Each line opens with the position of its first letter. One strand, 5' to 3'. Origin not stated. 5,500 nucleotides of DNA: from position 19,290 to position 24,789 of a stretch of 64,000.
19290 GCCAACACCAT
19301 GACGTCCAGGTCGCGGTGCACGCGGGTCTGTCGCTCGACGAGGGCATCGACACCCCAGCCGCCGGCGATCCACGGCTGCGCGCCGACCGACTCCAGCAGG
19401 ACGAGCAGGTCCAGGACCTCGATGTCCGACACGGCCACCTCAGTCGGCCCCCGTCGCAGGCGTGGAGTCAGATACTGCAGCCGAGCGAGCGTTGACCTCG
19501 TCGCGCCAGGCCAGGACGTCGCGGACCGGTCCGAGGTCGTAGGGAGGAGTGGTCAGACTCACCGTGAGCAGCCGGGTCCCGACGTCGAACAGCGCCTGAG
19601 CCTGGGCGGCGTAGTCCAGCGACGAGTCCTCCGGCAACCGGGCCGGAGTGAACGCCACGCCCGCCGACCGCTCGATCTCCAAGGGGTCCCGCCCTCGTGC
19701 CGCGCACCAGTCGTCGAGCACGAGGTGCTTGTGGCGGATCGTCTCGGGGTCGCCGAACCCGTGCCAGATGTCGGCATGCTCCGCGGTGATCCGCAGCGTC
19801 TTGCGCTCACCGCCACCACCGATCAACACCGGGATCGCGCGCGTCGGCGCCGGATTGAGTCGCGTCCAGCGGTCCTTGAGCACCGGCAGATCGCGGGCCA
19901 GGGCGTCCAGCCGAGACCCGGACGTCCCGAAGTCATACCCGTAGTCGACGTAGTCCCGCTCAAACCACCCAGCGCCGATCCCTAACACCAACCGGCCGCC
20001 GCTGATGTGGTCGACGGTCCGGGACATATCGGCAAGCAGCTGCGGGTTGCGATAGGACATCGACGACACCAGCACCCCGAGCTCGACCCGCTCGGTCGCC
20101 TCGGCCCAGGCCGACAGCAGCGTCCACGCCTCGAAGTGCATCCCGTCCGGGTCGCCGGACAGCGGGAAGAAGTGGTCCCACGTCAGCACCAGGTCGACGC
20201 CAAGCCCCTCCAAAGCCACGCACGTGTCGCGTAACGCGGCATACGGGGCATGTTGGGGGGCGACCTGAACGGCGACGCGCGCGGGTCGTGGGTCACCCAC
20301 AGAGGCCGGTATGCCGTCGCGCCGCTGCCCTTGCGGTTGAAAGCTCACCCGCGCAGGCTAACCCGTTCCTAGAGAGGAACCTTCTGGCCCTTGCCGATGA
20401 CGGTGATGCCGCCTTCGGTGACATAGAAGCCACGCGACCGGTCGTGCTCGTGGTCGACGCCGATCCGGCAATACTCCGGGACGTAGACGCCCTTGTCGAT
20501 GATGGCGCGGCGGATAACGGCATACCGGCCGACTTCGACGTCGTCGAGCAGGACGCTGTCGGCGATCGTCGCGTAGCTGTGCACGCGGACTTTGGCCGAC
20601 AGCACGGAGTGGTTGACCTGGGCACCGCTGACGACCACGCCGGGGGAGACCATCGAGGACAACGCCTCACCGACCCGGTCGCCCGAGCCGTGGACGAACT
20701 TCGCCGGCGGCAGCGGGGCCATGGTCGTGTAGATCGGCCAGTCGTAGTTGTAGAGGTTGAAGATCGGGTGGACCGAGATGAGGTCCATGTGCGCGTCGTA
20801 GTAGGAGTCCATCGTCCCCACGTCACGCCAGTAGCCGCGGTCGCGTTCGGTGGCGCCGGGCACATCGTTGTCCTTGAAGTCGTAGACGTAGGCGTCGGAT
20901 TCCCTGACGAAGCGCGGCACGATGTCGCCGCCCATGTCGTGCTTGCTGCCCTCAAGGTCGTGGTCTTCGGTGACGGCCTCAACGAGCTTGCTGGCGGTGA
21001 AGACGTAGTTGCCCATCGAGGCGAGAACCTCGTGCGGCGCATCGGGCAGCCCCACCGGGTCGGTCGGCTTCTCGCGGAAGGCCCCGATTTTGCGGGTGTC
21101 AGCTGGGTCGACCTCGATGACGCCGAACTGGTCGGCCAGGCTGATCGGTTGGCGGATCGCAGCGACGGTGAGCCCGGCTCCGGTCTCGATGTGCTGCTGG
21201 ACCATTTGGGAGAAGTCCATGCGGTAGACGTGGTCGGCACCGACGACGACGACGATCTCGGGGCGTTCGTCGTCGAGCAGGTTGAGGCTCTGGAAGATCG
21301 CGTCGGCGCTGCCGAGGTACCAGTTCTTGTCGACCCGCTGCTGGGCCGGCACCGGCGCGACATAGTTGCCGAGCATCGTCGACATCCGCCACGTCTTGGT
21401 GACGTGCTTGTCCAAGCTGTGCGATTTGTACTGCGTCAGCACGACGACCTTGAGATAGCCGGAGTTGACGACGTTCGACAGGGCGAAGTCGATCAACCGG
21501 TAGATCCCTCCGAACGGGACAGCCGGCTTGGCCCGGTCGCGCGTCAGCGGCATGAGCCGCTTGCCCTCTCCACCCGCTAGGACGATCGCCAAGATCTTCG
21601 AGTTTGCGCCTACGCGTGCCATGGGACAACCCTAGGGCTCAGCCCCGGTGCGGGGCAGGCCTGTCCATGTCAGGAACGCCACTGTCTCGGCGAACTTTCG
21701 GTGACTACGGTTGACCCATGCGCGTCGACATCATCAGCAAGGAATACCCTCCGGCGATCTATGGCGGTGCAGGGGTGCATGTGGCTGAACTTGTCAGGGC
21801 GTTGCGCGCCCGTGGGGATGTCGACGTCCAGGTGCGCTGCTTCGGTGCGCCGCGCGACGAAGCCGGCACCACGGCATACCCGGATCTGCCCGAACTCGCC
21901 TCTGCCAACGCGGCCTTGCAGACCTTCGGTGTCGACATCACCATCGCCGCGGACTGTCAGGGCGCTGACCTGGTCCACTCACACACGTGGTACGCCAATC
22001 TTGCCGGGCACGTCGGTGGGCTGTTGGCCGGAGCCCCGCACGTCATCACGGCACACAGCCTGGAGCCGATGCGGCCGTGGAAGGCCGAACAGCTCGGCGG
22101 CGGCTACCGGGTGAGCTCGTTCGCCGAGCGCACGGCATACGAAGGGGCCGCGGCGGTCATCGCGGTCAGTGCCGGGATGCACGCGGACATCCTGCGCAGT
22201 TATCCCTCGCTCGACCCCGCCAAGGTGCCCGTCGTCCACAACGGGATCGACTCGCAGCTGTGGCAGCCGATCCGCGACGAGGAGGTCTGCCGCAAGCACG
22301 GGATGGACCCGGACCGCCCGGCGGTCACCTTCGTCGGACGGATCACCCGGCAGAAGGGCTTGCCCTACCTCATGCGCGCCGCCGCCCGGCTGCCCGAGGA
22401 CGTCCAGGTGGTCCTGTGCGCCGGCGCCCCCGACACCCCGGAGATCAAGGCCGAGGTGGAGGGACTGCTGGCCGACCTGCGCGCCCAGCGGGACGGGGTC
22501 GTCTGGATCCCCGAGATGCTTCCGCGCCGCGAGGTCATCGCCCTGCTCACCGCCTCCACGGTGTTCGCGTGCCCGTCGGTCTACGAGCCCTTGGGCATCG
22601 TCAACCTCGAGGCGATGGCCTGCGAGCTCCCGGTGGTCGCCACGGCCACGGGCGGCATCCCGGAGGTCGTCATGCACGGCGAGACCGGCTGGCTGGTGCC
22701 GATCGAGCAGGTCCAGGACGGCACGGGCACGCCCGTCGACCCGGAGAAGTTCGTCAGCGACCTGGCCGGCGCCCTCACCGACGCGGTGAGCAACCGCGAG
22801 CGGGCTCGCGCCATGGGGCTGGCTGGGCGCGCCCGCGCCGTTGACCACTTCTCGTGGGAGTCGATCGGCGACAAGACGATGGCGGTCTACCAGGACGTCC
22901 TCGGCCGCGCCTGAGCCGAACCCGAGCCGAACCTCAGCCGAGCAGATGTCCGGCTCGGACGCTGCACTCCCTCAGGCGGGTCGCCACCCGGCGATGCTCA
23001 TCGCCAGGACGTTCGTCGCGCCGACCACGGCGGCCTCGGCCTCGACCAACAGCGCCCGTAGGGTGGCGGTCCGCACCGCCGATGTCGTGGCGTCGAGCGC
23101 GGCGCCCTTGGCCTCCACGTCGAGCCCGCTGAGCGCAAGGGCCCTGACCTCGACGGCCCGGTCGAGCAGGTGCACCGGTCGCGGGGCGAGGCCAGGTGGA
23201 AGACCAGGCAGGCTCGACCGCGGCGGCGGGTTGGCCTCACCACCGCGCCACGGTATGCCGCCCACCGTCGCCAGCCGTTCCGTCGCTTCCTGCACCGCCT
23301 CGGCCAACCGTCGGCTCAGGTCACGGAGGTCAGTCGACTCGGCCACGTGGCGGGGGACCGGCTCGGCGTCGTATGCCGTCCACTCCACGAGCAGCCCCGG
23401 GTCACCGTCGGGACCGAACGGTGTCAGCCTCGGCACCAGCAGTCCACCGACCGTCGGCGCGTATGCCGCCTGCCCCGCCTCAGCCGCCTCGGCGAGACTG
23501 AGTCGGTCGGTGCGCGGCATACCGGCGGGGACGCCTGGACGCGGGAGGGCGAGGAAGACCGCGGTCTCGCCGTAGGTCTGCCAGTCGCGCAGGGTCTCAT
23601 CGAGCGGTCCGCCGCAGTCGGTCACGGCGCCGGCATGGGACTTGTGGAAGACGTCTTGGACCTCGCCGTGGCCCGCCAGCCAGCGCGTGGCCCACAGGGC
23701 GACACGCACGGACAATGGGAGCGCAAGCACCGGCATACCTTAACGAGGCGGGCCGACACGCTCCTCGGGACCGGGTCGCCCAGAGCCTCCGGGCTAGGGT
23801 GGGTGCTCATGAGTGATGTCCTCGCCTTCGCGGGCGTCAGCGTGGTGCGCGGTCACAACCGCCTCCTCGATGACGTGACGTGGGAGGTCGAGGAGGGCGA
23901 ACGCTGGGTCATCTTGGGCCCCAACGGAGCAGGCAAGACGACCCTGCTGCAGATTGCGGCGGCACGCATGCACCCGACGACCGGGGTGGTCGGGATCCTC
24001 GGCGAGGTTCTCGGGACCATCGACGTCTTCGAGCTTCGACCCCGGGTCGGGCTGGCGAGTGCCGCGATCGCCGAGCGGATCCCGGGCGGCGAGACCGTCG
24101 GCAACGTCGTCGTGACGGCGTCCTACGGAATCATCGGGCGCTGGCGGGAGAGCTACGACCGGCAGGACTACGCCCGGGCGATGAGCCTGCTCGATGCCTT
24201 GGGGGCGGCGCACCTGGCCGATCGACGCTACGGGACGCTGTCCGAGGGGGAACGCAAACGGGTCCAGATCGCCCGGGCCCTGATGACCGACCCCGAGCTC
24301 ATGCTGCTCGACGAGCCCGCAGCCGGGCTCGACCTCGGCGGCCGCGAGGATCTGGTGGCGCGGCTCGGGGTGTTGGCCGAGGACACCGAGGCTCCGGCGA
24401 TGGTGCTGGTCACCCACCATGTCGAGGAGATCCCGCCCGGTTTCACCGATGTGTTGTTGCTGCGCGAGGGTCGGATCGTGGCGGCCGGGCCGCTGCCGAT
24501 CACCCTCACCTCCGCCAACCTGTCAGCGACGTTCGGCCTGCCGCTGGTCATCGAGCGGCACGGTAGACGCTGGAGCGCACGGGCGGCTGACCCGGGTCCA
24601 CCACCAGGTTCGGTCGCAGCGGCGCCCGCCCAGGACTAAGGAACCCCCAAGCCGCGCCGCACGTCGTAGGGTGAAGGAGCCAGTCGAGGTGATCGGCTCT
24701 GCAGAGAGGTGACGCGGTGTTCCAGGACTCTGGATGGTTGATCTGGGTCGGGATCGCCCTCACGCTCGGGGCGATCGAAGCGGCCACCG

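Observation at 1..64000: Highly iterated non-palindromic octamer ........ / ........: about 100 exact copies in 64 kb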

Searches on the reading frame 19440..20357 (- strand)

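Call 26: search_protein_families(library=pfam, proteins=[window:19440-20357:-], max_evalue=0.00001)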
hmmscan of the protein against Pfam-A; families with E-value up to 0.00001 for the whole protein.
window:19440-20357:- (305 aa): 1 family
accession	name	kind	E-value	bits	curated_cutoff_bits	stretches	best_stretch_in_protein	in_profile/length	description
PF00296.26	Bac_luciferase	-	7.9e-31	108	27.9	1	30-243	13-235/314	Luciferase-like monooxygenase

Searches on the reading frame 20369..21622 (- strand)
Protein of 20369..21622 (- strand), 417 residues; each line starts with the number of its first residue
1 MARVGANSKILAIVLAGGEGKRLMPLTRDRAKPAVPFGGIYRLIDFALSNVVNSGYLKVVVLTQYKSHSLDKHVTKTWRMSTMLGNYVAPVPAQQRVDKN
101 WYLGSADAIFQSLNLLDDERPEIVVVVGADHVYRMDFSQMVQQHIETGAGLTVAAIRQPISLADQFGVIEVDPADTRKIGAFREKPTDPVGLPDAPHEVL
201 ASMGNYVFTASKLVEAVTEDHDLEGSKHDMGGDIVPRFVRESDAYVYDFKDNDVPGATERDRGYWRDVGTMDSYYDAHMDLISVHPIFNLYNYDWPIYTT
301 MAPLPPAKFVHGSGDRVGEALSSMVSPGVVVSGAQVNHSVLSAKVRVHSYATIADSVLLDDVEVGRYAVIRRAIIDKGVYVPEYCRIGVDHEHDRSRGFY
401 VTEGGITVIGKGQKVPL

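Call 6: search_protein_families(library=pfam, proteins=[window:20369-21622:-])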
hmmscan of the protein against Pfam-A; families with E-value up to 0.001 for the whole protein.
window:20369-21622:- (417 aa): 5 families
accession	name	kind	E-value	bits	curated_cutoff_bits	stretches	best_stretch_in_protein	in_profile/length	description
PF00483.29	NTP_transferase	-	1.5e-61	208.5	21.2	1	12-281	2-242/245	Nucleotidyl transferase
PF24894.1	Hexapep_GlmU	-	6.4e-40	135.9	23.3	1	305-409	1-104/104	GlmU-like, C-terminal hexapeptide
PF25247.1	LbH_GLGC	-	6.7e-10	39.5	27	1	362-416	74-131/135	GLGC left-handed parallel beta-helix domain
PF25084.1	LbH_EIF2B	-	2.5e-07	31.1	54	1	330-388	30-88/105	EIF2B subunit epsilon LbH domain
PF12804.13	NTP_transf_3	-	2.1e-05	25.2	27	1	12-156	1-123/160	MobA-like NTP transferase domain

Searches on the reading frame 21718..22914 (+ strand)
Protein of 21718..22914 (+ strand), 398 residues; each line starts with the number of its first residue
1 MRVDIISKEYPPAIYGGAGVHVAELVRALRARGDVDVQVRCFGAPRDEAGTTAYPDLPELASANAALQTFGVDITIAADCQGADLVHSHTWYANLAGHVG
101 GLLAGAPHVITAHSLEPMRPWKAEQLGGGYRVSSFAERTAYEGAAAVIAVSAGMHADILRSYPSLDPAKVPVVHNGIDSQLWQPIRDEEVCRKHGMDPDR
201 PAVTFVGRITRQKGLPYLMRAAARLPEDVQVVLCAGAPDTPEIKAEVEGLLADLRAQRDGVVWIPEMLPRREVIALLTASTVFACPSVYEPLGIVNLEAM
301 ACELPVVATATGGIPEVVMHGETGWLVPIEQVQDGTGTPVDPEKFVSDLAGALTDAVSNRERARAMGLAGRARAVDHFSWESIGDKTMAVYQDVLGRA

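Call 6: search_protein_families(library=pfam, proteins=[window:21718-22914:+])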
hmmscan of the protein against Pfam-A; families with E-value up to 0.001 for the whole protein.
window:21718-22914:+ (398 aa): 6 families
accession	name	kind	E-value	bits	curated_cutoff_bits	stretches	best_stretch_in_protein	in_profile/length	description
PF00534.26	Glycos_transf_1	-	2.5e-30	105.7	26.4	1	191-333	6-146/172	Glycosyl transferases group 1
PF13692.12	Glyco_trans_1_4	-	2.2e-27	96.5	27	1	201-332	2-129/142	Glycosyl transferases group 1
PF13439.12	Glyco_transf_4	-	7.3e-25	88.4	28.5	1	15-180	1-169/170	Glycosyltransferase Family 4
PF13579.12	Glyco_trans_4_4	-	1.3e-16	61.8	29.7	1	16-176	1-158/158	Glycosyl transferase 4-like domain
PF20706.3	GT4-conflict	-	1.7e-11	44.2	26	1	136-382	139-380/385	Family 4 Glycosyltransferase in conflict systems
PF08323.17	Glyco_transf_5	-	8.9e-06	26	22.7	0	4-42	3-43/239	Starch synthase catalytic domain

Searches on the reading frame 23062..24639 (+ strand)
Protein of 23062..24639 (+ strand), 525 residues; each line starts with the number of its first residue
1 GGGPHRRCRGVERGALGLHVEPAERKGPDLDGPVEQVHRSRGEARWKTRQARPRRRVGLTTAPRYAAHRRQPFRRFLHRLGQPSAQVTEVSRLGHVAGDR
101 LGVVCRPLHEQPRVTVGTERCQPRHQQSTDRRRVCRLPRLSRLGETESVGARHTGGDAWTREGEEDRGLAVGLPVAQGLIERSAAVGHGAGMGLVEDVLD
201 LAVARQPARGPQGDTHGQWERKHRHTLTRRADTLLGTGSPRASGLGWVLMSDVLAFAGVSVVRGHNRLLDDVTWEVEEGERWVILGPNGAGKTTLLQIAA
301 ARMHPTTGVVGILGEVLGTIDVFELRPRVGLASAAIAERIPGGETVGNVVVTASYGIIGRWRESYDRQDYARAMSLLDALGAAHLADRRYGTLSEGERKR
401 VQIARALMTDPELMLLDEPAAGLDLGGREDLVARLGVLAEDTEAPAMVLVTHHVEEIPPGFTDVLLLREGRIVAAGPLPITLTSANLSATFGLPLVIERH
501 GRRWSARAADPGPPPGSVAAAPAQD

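Call 26: search_protein_families(library=pfam, proteins=[window:23062-24639:+], max_evalue=0.00001)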
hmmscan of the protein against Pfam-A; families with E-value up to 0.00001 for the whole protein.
window:23062-24639:+ (525 aa): 2 families
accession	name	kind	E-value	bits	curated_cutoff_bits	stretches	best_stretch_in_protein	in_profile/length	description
PF00005.33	ABC_tran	-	2.6e-27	96.5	25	1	269-420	1-136/137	ABC transporter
PF13304.12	AAA_21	-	4.2e-07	30.8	27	0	283-299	3-19/304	AAA domain, putative AbiEii toxin, Type IV TA system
